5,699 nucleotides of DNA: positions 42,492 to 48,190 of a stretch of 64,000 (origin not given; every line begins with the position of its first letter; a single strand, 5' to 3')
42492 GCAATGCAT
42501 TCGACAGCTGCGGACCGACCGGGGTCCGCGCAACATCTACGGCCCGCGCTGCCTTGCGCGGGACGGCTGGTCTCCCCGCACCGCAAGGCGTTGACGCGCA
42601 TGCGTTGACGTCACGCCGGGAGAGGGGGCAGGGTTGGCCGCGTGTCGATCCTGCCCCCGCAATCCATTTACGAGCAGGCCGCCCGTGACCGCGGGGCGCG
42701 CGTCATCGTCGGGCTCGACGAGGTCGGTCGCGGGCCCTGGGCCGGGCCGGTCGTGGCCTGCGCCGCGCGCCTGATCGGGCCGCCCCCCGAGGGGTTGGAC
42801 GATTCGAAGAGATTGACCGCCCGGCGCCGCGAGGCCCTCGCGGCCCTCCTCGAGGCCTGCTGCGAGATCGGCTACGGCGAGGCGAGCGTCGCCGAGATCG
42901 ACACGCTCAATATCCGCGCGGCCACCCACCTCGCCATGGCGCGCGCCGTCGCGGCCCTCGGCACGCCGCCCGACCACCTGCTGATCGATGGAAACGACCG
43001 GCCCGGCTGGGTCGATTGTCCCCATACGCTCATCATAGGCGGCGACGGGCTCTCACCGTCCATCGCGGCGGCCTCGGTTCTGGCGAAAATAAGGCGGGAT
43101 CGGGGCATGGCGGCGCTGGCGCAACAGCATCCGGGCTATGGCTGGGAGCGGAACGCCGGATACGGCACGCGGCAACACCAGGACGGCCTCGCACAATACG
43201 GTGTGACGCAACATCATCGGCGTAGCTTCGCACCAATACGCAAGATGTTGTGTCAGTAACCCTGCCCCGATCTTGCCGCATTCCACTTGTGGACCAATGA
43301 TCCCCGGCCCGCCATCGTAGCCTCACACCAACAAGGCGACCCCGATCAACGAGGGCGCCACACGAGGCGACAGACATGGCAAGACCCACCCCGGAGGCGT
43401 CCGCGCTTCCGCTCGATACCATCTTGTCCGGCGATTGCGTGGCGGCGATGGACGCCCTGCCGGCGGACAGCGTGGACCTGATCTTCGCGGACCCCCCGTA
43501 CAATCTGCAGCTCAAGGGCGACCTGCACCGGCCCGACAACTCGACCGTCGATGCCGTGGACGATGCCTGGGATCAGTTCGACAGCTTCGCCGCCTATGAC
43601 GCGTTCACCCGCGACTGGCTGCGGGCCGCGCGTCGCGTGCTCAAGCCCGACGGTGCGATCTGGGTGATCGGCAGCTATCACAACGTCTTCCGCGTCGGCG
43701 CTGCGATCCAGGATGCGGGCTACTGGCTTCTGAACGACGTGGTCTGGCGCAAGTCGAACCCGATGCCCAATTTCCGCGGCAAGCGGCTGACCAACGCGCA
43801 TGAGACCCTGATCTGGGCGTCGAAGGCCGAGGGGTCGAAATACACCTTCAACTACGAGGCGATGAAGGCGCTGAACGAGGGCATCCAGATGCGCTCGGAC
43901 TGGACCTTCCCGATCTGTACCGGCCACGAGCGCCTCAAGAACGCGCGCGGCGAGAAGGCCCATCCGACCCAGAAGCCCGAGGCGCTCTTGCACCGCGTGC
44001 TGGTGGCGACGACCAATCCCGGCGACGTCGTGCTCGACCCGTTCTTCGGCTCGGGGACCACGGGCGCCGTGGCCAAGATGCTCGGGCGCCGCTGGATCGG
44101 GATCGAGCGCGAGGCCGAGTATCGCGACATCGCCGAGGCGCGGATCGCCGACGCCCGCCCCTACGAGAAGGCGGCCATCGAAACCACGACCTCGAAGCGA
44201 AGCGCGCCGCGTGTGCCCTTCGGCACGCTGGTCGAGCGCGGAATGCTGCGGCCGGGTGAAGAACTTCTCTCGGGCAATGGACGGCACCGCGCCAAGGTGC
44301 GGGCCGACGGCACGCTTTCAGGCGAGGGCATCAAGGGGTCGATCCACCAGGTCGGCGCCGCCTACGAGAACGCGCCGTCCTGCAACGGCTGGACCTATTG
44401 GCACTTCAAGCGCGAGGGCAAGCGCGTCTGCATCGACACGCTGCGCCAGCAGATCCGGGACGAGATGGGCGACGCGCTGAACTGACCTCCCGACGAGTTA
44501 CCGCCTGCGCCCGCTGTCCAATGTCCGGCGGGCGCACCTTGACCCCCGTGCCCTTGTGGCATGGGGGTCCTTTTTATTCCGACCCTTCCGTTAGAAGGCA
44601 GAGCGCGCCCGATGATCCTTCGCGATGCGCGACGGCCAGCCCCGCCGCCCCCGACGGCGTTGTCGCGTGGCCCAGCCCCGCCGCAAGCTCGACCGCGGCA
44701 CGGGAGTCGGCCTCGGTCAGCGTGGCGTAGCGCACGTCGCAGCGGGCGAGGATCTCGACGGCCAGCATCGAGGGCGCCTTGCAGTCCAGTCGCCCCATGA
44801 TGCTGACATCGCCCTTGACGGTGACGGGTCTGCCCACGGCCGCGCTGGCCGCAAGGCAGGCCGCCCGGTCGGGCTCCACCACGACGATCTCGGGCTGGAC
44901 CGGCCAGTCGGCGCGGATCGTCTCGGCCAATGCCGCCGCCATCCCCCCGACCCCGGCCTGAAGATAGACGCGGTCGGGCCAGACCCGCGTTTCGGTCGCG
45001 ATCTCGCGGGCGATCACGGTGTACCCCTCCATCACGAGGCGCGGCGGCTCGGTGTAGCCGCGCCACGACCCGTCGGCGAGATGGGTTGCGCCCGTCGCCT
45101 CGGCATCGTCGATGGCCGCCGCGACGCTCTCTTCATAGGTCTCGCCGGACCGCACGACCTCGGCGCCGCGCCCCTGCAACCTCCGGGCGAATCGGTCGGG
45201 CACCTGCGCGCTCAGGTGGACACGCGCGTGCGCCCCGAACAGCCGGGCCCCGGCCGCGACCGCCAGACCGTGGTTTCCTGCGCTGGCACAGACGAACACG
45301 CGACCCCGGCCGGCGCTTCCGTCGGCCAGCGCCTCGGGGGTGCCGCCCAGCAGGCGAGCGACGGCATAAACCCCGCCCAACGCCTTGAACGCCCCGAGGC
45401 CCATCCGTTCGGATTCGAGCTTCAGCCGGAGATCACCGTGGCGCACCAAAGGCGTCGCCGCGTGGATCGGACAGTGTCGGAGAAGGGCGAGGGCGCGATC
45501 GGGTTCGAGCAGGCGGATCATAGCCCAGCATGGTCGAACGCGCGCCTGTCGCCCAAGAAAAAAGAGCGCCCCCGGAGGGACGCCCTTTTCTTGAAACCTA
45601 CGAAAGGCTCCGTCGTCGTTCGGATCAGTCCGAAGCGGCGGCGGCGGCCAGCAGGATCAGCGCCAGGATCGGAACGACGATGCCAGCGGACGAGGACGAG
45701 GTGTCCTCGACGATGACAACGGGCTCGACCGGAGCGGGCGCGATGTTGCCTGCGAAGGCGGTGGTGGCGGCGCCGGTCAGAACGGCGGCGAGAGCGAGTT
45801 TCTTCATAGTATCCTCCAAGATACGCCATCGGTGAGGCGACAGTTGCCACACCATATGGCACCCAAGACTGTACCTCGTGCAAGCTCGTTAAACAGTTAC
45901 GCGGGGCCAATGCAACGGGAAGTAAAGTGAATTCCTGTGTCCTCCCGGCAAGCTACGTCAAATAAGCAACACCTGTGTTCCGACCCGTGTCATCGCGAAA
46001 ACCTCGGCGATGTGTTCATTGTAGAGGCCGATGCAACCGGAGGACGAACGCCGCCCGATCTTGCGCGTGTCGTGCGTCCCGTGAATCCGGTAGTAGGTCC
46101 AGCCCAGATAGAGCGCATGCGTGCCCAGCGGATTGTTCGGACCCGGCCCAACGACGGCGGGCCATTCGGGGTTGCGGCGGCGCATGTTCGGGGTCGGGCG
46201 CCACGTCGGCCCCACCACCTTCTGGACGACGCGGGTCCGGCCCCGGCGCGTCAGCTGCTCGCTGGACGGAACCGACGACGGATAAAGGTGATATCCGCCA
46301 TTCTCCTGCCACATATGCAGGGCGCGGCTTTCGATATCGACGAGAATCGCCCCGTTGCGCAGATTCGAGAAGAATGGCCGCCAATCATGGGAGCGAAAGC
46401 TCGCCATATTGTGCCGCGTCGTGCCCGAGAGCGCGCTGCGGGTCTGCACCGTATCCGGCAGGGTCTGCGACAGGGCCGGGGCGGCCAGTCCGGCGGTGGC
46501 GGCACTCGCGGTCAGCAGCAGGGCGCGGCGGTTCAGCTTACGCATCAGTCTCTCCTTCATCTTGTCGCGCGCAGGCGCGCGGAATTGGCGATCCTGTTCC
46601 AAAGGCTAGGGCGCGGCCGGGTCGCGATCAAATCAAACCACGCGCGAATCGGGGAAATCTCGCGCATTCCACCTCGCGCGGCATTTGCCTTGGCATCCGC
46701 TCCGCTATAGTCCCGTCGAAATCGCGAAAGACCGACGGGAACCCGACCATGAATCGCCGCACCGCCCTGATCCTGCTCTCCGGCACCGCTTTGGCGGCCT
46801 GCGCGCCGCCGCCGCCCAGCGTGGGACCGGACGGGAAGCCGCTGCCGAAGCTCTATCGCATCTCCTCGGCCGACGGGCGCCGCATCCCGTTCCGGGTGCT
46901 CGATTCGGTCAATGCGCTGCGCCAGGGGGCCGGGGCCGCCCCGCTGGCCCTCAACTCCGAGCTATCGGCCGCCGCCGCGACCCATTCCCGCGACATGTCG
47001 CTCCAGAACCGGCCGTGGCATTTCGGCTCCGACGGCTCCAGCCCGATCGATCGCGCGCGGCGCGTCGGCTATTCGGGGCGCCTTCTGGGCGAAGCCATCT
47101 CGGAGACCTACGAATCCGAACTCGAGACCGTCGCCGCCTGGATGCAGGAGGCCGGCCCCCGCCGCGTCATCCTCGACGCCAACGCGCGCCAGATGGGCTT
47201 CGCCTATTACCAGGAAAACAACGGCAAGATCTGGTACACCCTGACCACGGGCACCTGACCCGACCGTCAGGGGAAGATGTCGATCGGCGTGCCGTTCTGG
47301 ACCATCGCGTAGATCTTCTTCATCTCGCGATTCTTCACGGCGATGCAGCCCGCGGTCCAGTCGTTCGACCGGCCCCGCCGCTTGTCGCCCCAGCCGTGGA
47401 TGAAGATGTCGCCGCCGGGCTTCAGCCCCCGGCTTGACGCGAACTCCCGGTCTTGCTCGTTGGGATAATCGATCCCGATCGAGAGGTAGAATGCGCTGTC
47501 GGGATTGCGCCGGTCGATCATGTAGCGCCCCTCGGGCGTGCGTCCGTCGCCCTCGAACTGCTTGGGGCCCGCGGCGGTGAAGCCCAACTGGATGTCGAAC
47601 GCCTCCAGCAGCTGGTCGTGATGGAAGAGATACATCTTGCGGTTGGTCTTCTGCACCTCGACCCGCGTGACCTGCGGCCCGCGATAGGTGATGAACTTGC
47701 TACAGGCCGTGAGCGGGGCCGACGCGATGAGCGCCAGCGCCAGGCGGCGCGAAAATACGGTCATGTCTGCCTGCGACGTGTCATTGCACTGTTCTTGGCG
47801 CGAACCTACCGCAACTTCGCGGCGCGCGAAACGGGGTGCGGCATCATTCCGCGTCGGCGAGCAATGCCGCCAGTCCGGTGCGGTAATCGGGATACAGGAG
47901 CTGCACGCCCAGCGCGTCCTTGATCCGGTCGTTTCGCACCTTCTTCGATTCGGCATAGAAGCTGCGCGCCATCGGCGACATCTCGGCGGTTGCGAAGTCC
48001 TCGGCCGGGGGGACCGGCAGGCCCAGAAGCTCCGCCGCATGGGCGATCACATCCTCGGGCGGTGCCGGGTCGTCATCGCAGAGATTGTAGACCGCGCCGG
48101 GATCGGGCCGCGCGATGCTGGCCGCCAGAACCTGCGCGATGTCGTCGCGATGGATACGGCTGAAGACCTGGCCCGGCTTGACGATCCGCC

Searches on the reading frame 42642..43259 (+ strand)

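Call 11: search_protein_families(library=pfam, proteins=[window:42642-43259:+], max_evalue=0.0001)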
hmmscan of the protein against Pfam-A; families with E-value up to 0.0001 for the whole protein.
window:42642-43259:+ (205 aa): 1 family
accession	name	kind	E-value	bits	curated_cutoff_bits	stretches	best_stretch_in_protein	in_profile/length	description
PF01351.25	RNase_HII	-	1.1e-40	140.2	25.8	1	23-197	1-197/199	Ribonuclease HII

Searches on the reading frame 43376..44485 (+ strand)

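Call 11: search_protein_families(library=pfam, proteins=[window:43376-44485:+], max_evalue=0.0001)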
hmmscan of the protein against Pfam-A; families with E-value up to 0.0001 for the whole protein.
window:43376-44485:+ (369 aa): 2 families
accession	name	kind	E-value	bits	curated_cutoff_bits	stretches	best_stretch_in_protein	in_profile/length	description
PF01555.25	N6_N4_Mtase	-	2e-66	224.5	26.7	1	33-254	1-220/221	DNA methylase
PF18755.6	RAMA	-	5.4e-19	68.6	35.2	1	267-363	6-104/107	Restriction Enzyme Adenine Methylase Associated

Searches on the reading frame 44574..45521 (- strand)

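Call 11: search_protein_families(library=pfam, proteins=[window:44574-45521:-], max_evalue=0.0001)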
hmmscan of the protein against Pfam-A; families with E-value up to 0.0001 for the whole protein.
window:44574-45521:- (315 aa): 1 family
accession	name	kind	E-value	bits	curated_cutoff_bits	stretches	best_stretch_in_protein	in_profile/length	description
PF00291.31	PALP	-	9.3e-45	153.6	35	1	22-300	7-276/295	Pyridoxal-phosphate dependent enzyme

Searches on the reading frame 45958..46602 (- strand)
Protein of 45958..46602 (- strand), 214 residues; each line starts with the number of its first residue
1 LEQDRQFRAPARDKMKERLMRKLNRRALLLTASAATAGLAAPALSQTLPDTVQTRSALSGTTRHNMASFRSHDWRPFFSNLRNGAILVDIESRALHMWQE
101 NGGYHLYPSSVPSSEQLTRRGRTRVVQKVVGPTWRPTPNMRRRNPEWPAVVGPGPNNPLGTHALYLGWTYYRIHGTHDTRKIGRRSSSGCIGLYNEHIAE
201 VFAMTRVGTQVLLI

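Call 11: search_protein_families(library=pfam, proteins=[window:45958-46602:-], max_evalue=0.0001)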
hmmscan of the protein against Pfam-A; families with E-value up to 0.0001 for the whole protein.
window:45958-46602:- (214 aa): 1 family
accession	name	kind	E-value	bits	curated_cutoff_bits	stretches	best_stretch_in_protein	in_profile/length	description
PF03734.19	YkuD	-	3.2e-19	70.4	23.4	1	85-211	3-144/146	L,D-transpeptidase catalytic domain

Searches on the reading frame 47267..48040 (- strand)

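Call 11: search_protein_families(library=pfam, proteins=[window:47267-48040:-], max_evalue=0.0001)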
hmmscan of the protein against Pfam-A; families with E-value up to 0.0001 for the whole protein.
window:47267-48040:- (257 aa): 1 family
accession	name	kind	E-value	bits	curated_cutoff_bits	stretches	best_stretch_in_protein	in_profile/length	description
PF03734.19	YkuD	-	2.4e-20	74.1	23.4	1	126-255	3-146/146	L,D-transpeptidase catalytic domain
